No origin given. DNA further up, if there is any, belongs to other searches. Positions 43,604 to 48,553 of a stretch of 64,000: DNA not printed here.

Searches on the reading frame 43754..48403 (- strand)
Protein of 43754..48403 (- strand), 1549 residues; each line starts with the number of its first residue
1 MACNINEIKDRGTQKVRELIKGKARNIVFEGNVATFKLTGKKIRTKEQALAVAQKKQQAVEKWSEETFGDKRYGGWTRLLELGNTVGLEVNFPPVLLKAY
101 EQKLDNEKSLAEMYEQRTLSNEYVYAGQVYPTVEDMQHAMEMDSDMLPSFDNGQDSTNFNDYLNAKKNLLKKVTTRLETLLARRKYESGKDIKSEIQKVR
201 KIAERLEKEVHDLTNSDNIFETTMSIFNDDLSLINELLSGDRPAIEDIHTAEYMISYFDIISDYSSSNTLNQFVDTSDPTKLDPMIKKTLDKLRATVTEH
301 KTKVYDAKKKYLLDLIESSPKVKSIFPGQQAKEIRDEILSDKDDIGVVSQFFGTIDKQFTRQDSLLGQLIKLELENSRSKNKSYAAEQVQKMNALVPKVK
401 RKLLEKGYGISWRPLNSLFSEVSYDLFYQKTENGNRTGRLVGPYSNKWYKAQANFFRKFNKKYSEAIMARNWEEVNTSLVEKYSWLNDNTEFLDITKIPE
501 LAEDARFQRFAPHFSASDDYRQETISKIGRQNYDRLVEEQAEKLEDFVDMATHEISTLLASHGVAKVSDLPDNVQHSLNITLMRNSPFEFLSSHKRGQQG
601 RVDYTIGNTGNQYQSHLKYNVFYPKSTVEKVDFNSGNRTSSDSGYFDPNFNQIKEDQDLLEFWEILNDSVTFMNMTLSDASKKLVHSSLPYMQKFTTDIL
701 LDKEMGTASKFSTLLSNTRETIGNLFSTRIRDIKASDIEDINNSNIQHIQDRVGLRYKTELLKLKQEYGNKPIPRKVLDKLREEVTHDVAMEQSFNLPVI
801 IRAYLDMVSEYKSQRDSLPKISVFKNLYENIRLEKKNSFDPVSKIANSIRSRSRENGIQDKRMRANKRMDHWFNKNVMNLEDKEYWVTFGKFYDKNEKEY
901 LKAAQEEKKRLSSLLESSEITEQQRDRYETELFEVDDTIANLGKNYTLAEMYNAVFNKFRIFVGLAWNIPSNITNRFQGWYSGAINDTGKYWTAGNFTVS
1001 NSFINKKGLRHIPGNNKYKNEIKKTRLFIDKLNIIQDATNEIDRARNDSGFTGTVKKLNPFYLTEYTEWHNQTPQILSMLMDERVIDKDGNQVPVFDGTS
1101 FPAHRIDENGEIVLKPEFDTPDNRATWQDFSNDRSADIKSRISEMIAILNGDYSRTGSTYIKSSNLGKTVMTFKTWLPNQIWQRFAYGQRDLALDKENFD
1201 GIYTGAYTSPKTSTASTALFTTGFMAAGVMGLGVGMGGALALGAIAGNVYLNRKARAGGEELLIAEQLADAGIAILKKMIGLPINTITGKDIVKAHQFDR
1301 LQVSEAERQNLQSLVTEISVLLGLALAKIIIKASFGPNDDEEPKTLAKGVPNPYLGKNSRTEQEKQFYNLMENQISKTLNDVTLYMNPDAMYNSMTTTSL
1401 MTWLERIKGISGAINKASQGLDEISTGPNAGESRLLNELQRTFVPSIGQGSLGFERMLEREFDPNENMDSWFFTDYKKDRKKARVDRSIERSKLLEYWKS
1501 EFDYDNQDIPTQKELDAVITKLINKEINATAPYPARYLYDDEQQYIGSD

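Call 8: search_protein_families(library=pfam, proteins=[window:43754-48403:-])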
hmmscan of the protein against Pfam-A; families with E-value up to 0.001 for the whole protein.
window:43754-48403:- (1549 aa): 0 families

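Call 10: search_protein_families(library=phrogs, proteins=[window:43754-48403:-])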
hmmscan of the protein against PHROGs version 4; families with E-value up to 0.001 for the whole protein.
window:43754-48403:- (1549 aa): 1 family
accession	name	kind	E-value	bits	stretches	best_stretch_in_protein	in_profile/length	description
phrog_14721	-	unknown function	3.4e-121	406.7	2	792-1543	820-1589/1596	-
